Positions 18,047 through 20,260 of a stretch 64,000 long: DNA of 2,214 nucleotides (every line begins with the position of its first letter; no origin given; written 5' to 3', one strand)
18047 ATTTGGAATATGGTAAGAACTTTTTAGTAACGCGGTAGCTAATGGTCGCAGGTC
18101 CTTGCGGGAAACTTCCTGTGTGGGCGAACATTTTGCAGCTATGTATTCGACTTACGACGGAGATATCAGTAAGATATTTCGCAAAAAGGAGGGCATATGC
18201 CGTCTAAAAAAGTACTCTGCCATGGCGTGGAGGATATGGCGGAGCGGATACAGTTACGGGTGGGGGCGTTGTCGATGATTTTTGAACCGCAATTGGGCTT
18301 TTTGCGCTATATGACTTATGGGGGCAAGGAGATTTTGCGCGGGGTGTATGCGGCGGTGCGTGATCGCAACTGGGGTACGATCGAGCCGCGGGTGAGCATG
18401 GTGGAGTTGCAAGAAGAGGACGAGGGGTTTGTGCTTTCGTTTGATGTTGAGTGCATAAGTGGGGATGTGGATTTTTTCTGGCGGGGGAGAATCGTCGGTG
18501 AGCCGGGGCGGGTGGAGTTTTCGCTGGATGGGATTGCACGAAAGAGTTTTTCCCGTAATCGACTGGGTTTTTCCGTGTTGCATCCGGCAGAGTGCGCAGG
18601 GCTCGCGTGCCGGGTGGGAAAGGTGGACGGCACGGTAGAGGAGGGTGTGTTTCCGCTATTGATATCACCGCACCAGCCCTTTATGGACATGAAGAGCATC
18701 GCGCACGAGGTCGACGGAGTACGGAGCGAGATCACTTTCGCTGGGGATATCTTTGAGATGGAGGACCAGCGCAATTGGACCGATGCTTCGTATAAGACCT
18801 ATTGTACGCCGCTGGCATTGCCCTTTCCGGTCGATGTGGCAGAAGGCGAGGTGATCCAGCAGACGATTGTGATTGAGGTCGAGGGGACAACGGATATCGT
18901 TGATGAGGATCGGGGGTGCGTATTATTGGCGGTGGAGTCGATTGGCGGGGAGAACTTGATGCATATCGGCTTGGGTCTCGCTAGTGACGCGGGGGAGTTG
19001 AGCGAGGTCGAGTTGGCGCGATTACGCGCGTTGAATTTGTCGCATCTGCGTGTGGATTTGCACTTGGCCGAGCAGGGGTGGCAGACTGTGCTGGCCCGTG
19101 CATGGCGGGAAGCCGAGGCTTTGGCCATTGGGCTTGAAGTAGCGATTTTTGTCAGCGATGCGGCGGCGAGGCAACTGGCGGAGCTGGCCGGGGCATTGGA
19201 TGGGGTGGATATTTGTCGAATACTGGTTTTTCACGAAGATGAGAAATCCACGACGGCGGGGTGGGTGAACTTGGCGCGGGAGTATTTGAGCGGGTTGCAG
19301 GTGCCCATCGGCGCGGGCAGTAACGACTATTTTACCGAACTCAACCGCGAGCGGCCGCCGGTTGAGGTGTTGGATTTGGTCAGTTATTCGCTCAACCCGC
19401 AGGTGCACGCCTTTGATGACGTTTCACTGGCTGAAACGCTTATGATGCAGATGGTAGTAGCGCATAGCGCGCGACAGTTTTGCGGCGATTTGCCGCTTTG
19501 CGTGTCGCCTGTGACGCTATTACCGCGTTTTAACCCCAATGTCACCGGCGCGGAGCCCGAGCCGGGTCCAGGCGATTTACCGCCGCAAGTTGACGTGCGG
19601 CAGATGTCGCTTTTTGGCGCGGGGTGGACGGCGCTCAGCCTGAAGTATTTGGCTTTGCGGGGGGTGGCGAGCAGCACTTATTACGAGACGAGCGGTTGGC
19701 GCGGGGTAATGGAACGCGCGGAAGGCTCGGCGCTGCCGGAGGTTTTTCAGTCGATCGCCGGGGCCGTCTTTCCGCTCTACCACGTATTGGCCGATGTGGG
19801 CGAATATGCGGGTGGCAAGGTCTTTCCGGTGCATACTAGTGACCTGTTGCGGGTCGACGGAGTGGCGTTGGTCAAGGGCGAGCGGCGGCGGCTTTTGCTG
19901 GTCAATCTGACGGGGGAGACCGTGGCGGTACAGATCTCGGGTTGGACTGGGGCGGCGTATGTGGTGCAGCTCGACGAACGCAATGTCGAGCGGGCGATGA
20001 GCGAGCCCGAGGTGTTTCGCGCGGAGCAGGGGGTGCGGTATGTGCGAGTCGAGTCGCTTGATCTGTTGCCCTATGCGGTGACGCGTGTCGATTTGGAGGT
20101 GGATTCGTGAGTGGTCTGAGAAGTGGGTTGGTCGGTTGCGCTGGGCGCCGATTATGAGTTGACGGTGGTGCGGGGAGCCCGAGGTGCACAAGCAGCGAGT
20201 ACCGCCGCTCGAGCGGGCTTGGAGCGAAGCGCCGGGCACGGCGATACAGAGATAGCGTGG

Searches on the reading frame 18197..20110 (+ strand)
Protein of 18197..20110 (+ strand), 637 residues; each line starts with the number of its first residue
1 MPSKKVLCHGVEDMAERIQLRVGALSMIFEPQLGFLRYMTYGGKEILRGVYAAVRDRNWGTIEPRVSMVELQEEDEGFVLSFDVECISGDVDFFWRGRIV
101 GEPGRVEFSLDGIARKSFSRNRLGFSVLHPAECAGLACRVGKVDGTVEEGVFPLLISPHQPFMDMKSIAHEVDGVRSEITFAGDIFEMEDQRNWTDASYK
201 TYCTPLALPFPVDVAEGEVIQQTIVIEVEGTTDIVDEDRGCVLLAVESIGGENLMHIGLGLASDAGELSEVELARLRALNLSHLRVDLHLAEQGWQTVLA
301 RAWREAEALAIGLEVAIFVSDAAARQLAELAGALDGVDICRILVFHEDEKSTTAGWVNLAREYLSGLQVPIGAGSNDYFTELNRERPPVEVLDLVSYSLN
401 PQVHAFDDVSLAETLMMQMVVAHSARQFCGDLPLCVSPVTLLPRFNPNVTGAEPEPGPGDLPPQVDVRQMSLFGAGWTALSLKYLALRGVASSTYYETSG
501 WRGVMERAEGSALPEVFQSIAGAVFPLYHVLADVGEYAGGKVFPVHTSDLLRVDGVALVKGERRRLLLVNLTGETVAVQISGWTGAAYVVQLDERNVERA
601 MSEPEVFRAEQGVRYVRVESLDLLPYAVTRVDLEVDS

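Call 3: search_protein_families(library=pfam, proteins=[window:18197-20110:+])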
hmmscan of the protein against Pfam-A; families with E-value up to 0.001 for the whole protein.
window:18197-20110:+ (637 aa): 0 families

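Call 4: search_protein_families(library=ncbifam, proteins=[window:18197-20110:+])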
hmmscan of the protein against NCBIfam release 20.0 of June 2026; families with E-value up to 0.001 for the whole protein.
window:18197-20110:+ (637 aa): 1 family
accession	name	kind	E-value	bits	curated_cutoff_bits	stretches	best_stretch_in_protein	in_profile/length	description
NF049900.1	ApionLctnaseApnL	equivalog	1.5e-87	294.5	750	1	15-580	13-593/595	D-apionate lactonase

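Call 40: search_solved_structures(query=window:18197-20110:+, max_evalue=0.01)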
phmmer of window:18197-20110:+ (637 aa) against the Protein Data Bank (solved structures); distinct sequences matched with E-value up to 0.01: 0.

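Call 63: search_dna_similar(query=window:18197-20110:+, collection=plasmids, mode=protein, max_rows=40, max_evalue=1e-10)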
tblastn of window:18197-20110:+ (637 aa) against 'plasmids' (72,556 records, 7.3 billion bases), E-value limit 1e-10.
Records with a match: 237; places in all: 238; records where one place covers at least 80% of the query: 115.
Best place of each record, by identity: <60% 237.
By first word of the organism name: Rhizobium 131; Sinorhizobium 63; Shinella 10; Mesorhizobium 7; Roseibium 6; Labrenzia 4; Ensifer 3; Phyllobacterium 2; Microvirga 2; Paracoccus 2; and 7 more.
By predicted mobility (MOB-suite, as given by PLSDB): non-mobilizable 103; conjugative 82; mobilizable 52.
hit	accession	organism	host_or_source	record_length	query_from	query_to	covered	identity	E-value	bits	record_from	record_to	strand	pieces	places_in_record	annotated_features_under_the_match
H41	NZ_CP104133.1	Sinorhizobium sp. K101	Phaseolus vulgaris,cell ...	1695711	3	634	99%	33.3%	5e-62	231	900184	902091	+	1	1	none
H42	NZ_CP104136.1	Sinorhizobium sp. C101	Phaseolus vulgaris,cell ...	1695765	3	634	99%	33.3%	5e-62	231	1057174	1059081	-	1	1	record has no annotation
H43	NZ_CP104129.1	Sinorhizobium sp. M103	Phaseolus vulgaris,cell ...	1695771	3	634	99%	33.1%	5e-62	231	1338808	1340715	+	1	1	none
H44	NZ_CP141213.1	Sinorhizobium meliloti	alfalfa,Isolate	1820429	3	634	99%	32.7%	1e-65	242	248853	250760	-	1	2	none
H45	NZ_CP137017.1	Sinorhizobium fredii GR64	Phaseolus vulgaris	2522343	3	633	99%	32.7%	3e-66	243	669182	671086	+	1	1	record has no annotation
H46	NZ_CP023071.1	Sinorhizobium fredii CCBAU 83666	G.max,nodule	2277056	3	633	99%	32.7%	1e-65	242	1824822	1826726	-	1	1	record has no annotation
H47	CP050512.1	Sinorhizobium meliloti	Medicago sativa,cell culture,root nodule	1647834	12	633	98%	32.9%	4e-60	225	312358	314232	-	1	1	hypothetical protein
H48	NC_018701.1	Sinorhizobium meliloti Rm41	-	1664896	12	633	98%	32.9%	4e-60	225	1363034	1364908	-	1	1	none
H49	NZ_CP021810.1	Sinorhizobium meliloti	Medicago sativa,Single Cell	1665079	12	633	98%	32.9%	4e-60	225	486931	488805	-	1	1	none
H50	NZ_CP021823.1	Sinorhizobium meliloti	Medicago truncatula,Single Cell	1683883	12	633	98%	32.9%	5e-60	225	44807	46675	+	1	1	none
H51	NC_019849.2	Sinorhizobium meliloti GR4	-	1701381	12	633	98%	32.8%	9e-60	224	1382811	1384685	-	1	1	none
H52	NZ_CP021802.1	Sinorhizobium meliloti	Medicago sativa,Single Cell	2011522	12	633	98%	32.8%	1e-59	224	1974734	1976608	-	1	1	none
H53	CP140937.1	Sinorhizobium meliloti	Medicago lupulina,whole organism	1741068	12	633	98%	32.8%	2e-59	223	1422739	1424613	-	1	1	hypothetical protein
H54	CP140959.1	Sinorhizobium meliloti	Medicago lupulina,whole organism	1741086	12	633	98%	32.8%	2e-59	223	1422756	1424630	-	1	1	hypothetical protein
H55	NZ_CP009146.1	Sinorhizobium meliloti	Medicago orbicularis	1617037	12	633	98%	32.8%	3e-59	223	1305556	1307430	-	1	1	none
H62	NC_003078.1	Sinorhizobium meliloti 1021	-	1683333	12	633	98%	32.6%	4e-58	219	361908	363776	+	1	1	none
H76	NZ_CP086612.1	Shinella zoogloeoides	-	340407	7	635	99%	32.0%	9e-57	215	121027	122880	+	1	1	hypothetical protein | transcriptional regulator NanR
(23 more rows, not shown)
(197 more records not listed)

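Call 64: get_annotated_region(hit=H62, flank=10000)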
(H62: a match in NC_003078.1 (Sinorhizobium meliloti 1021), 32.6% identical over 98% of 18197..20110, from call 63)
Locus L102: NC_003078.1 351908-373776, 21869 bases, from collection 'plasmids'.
description: Sinorhizobium meliloti 1021 plasmid pSymB, complete sequence
organism: Sinorhizobium meliloti 1021 (NCBI taxid 266834)
taxonomy: Bacteria; Pseudomonadota; Alphaproteobacteria; Hyphomicrobiales; Rhizobiaceae; Sinorhizobium; Sinorhizobium meliloti; Sinorhizobium meliloti 1021
host: -; source: -; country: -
typing (MOB-suite, as given by PLSDB): mobilizable; relaxase MOBQ
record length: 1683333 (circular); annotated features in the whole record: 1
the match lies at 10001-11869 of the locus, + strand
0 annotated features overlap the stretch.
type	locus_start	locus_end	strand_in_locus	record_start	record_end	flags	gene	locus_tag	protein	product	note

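Call 65: get_annotated_region(hit=H76, flank=10000)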
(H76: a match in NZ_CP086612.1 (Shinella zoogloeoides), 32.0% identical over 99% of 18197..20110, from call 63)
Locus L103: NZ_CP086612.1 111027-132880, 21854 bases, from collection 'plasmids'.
description: Shinella zoogloeoides strain ATCC 19623 plasmid unnamed2, complete sequence
organism: Shinella zoogloeoides (NCBI taxid 352475)
taxonomy: Bacteria; Pseudomonadota; Alphaproteobacteria; Hyphomicrobiales; Rhizobiaceae; Shinella; Shinella zoogloeoides
host: -; source: -; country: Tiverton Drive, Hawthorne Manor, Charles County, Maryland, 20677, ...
typing (MOB-suite, as given by PLSDB): non-mobilizable; replicon rep_cluster_490
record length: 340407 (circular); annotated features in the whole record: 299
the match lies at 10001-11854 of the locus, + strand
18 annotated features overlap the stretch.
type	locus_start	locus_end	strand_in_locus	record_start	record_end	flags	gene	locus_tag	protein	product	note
CDS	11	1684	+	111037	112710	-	-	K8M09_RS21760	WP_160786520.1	glycerol-3-phosphate dehydrogenase/oxidase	-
CDS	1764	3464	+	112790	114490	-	-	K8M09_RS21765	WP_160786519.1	dihydroxyacetone kinase family protein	-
CDS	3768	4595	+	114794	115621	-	-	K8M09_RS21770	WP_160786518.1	phosphogluconate dehydrogenase C-terminal domain-containing protein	-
CDS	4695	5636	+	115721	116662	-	-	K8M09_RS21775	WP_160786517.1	D-ribose ABC transporter substrate-binding protein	-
CDS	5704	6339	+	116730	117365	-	-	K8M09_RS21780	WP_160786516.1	DUF2291 family protein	-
CDS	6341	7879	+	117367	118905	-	-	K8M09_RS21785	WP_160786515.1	sugar ABC transporter ATP-binding protein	-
CDS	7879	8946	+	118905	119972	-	-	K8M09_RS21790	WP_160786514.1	ABC transporter permease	GO:0008643 - carbohydrate transport [Evidence IEA]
CDS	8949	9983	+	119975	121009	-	-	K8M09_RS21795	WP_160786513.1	Gfo/Idh/MocA family oxidoreductase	-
CDS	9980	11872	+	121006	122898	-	-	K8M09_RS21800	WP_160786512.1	hypothetical protein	-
CDS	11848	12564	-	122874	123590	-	-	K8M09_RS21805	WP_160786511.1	transcriptional regulator NanR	-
CDS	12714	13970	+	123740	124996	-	oiaX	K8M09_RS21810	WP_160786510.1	3-oxo-isoapionate-4-phosphate decarboxylase OiaX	GO:0005975 - carbohydrate metabolic process [Evidence IEA]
CDS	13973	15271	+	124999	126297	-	-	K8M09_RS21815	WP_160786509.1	four-carbon acid sugar kinase family protein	-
CDS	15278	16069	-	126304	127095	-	-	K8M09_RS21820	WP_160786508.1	ABC transporter ATP-binding protein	-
CDS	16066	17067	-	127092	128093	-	-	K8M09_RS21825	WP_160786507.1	iron ABC transporter permease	-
CDS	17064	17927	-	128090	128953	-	-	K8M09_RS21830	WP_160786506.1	ABC transporter substrate-binding protein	-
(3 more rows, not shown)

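Call 77: search_dna_similar(query=L103:12714-13970:+, collection=plasmids, mode=protein, max_rows=40, max_evalue=1e-100, rows=spread)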
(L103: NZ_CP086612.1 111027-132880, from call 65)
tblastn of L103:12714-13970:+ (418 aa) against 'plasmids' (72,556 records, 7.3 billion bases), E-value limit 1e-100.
Records with a match: 255; places in all: 257; records where one place covers at least 80% of the query: 254.
Best place of each record, by identity: >=99% 1; 90-95% 6; 80-90% 64; 60-80% 161; <60% 23.
By first word of the organism name: Rhizobium 138; Sinorhizobium 77; Shinella 9; Bradyrhizobium 4; Ensifer 3; Agrobacterium 2; Paracoccus 2; Haloterrigena 2; Cupriavidus 2; Microvirga 2; and 14 more.
By predicted mobility (MOB-suite, as given by PLSDB): non-mobilizable 95; conjugative 95; mobilizable 65.
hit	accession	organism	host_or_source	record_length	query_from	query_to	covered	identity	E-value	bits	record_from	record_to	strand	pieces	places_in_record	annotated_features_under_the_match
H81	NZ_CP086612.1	Shinella zoogloeoides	-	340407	1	418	100%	100.0%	0e+0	824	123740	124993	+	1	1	oiaX: 3-oxo-isoapionate-4-phosphate decarboxylase OiaX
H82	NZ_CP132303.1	Shinella sumterensis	Homo sapiens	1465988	1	418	100%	90.0%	0e+0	754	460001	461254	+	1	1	none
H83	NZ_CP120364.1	Sinorhizobium kummerowiae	Kummerowia stipulacea,Pure culture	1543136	1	418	100%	82.8%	0e+0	696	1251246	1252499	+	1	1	none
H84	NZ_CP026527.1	Sinorhizobium meliloti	Medicago sativa L. subsp. ambigua,Cell ...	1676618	1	418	100%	82.1%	0e+0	691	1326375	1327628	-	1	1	none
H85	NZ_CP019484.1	Sinorhizobium meliloti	alfalfa,whole organism,alfalfa nodule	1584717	1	418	100%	82.1%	0e+0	690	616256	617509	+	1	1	none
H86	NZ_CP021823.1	Sinorhizobium meliloti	Medicago truncatula,Single Cell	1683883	1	418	100%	82.1%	0e+0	690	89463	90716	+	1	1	none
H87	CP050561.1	Sinorhizobium meliloti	Melilotus officinalis,cell culture,root ...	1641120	1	418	100%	82.1%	0e+0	690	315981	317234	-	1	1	ribulose 1,5-bisphosphate carboxylase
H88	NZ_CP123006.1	Sinorhizobium meliloti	Medicago sativa,cell culture,nodules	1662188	1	418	100%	82.1%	0e+0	690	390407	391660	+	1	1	none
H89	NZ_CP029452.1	Sinorhizobium fredii CCBAU 25509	Glycine soja,cell culture,plant root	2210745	1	418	100%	81.6%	0e+0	687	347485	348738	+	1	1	record has no annotation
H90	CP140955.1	Sinorhizobium meliloti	Medicago lupulina,whole organism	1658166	1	418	100%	81.1%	0e+0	689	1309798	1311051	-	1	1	oiaX: 3-oxo-isoapionate-4-phosphate decarboxylase OiaX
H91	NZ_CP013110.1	Sinorhizobium americanum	Vachellia farnesiana,cell culture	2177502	1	418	100%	80.4%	0e+0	676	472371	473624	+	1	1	record has no annotation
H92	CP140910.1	Sinorhizobium medicae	Medicago lupulina,whole organism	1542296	1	418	100%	79.7%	0e+0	679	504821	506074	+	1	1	oiaX: 3-oxo-isoapionate-4-phosphate decarboxylase OiaX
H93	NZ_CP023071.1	Sinorhizobium fredii CCBAU 83666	G.max,nodule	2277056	1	418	100%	79.7%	0e+0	677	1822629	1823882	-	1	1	record has no annotation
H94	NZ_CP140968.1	Sinorhizobium medicae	Medicago lupulina,whole organism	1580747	1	418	100%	79.4%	0e+0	676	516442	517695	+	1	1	none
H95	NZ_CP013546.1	Rhizobium phaseoli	Phaseolus vulgaris,Whole ...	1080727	1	418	100%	79.2%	0e+0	660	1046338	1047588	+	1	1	record has no annotation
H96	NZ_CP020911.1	Rhizobium etli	Phaseolus vulgaris,cell culture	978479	1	418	100%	79.2%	0e+0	657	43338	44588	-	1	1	oiaX: 3-oxo-isoapionate-4-phosphate decarboxylase OiaX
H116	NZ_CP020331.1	Martelella mediterranea DSM 17316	-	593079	1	412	99%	62.1%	9e-159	502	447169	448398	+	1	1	oiaX: 3-oxo-isoapionate-4-phosphate decarboxylase OiaX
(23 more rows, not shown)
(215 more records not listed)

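Call 78: get_annotated_region(hit=H96, flank=12000)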
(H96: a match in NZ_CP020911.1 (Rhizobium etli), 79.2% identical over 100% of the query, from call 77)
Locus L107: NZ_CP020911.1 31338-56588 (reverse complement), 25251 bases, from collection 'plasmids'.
description: Rhizobium etli strain NXC12 plasmid pRetNXC12e, complete sequence
organism: Rhizobium etli (NCBI taxid 29449)
taxonomy: Bacteria; Pseudomonadota; Alphaproteobacteria; Hyphomicrobiales; Rhizobiaceae; Rhizobium; Rhizobium etli
host: -; source: Phaseolus vulgaris,cell culture; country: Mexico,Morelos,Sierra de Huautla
typing (MOB-suite, as given by PLSDB): conjugative; relaxase MOBQ; mating-pair formation MPF_T
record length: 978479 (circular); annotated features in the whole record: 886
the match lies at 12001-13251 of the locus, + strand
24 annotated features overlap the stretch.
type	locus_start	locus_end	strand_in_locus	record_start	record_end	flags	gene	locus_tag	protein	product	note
CDS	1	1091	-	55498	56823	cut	-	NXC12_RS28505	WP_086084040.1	cytochrome P450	-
CDS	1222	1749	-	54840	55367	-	-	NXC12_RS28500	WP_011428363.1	sigma-70 family RNA polymerase sigma factor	GO:0006352 - DNA-templated transcription initiation [Evidence IEA]; GO:0006355 - regulation of DNA-templated ...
CDS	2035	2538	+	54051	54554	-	-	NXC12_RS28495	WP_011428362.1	ferritin-like domain-containing protein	-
CDS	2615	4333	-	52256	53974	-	-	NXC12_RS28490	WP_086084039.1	GH32 C-terminal domain-containing protein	-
CDS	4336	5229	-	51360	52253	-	-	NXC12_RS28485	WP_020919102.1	carbohydrate ABC transporter permease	GO:0008643 - carbohydrate transport [Evidence IEA]; GO:0055085 - transmembrane transport [Evidence IEA]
CDS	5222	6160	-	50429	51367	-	-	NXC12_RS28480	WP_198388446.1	sugar ABC transporter permease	-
CDS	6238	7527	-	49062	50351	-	-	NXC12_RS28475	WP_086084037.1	sugar ABC transporter substrate-binding protein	-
CDS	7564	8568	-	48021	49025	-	-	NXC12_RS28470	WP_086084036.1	LacI family DNA-binding transcriptional regulator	-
CDS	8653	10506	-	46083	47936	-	-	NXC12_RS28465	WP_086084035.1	ABC transporter ATP-binding protein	-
CDS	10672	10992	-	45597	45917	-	-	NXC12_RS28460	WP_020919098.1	hypothetical protein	-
CDS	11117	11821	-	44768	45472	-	-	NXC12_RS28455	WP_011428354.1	transcriptional regulator NanR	-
CDS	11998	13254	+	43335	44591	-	oiaX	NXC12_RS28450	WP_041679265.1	3-oxo-isoapionate-4-phosphate decarboxylase OiaX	GO:0005975 - carbohydrate metabolic process [Evidence IEA]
CDS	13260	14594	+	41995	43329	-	-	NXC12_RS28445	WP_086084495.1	four-carbon acid sugar kinase family protein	-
CDS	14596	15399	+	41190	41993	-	-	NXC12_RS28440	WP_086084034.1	triose-phosphate isomerase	-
CDS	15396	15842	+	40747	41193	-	-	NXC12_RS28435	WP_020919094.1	RpiB/LacA/LacB family sugar-phosphate isomerase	-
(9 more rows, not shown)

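Call 79: get_annotated_region(hit=H116, flank=12000)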
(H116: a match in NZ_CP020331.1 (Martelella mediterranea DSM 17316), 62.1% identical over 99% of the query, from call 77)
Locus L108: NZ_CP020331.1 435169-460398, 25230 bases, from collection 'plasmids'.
description: Martelella mediterranea DSM 17316 strain MACL11 plasmid pMM593, complete sequence
organism: Martelella mediterranea DSM 17316 (NCBI taxid 1122214)
taxonomy: Bacteria; Pseudomonadota; Alphaproteobacteria; Hyphomicrobiales; Aurantimonadaceae; Martelella; Martelella mediterranea; Martelella mediterranea DSM 17316
host: -; source: -; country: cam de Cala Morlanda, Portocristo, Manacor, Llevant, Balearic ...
typing (MOB-suite, as given by PLSDB): non-mobilizable; replicon rep_cluster_354
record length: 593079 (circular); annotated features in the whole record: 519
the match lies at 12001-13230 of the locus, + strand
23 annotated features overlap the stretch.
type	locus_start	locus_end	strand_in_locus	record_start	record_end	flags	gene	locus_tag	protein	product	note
CDS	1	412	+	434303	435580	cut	-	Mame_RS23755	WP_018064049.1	L-fuconate dehydratase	-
CDS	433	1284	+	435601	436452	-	-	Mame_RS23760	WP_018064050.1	fumarylacetoacetate hydrolase family protein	-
CDS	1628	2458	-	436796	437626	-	-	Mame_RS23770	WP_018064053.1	phosphogluconate dehydrogenase C-terminal domain-containing protein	-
CDS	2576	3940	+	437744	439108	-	-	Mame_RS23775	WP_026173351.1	four-carbon acid sugar kinase family protein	-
CDS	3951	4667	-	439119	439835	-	nanR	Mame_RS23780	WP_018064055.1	transcriptional regulator NanR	-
CDS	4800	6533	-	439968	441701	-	-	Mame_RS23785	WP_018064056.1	hypothetical protein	-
CDS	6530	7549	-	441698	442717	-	-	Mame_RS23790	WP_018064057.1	Gfo/Idh/MocA family oxidoreductase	-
CDS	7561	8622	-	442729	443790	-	-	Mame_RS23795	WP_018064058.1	ABC transporter permease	GO:0008643 - carbohydrate transport [Evidence IEA]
CDS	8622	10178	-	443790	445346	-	-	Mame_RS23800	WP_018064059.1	sugar ABC transporter ATP-binding protein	-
CDS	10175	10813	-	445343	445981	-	-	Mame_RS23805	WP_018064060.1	DUF2291 domain-containing protein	-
CDS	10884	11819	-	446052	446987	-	-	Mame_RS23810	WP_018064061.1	D-ribose ABC transporter substrate-binding protein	-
CDS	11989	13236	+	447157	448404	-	oiaX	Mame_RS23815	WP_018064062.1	3-oxo-isoapionate-4-phosphate decarboxylase OiaX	GO:0005975 - carbohydrate metabolic process [Evidence IEA]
CDS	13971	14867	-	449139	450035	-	-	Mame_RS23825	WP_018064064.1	LysR family transcriptional regulator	-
CDS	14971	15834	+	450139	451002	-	-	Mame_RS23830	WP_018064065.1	NmrA/HSCARG family protein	-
CDS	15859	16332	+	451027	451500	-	-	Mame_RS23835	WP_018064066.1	AtaL-like protein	-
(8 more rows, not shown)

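Call 89: search_protein_families(library=pfam, proteins=[window:18197-20110:+, L107:22125-23969:+], max_evalue=1)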
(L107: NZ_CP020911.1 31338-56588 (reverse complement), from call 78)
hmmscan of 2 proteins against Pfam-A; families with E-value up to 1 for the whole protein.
window:18197-20110:+ (637 aa): 0 families

L107:22125-23969:+ (614 aa): 0 families

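Call 91: search_protein_families(library=ncbifam, proteins=[L107:22125-23969:+, L107:13260-14594:+, L107:11998-13254:+, L108:11989-13236:+], max_evalue=1e-80)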
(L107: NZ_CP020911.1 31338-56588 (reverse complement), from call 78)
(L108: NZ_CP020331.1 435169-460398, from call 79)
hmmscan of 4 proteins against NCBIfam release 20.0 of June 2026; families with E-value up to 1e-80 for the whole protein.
L107:22125-23969:+ (614 aa): 1 family
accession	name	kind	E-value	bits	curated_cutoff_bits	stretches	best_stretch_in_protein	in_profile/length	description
NF049900.1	ApionLctnaseApnL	equivalog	0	1049.5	750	1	4-592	1-592/595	D-apionate lactonase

L107:13260-14594:+ (444 aa): 1 family
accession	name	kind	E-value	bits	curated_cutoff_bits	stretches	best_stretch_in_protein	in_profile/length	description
NF042436.1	OxoIsoapKin_OiaK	equivalog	1.3e-142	475.7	700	1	2-440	7-451/451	3-oxo-isoapionate kinase OiaK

L107:11998-13254:+ (418 aa): 1 family
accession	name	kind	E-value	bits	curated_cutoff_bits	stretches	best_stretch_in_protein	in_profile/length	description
NF042437.1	OxoIsoapPDcar_OiaX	equivalog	9.8e-237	785.5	700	1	3-413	1-412/412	3-oxo-isoapionate-4-phosphate decarboxylase OiaX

L108:11989-13236:+ (415 aa): 1 family
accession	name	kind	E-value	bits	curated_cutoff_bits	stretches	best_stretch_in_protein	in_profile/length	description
NF042437.1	OxoIsoapPDcar_OiaX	equivalog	8.7e-236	782.4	700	1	6-415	1-412/412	3-oxo-isoapionate-4-phosphate decarboxylase OiaX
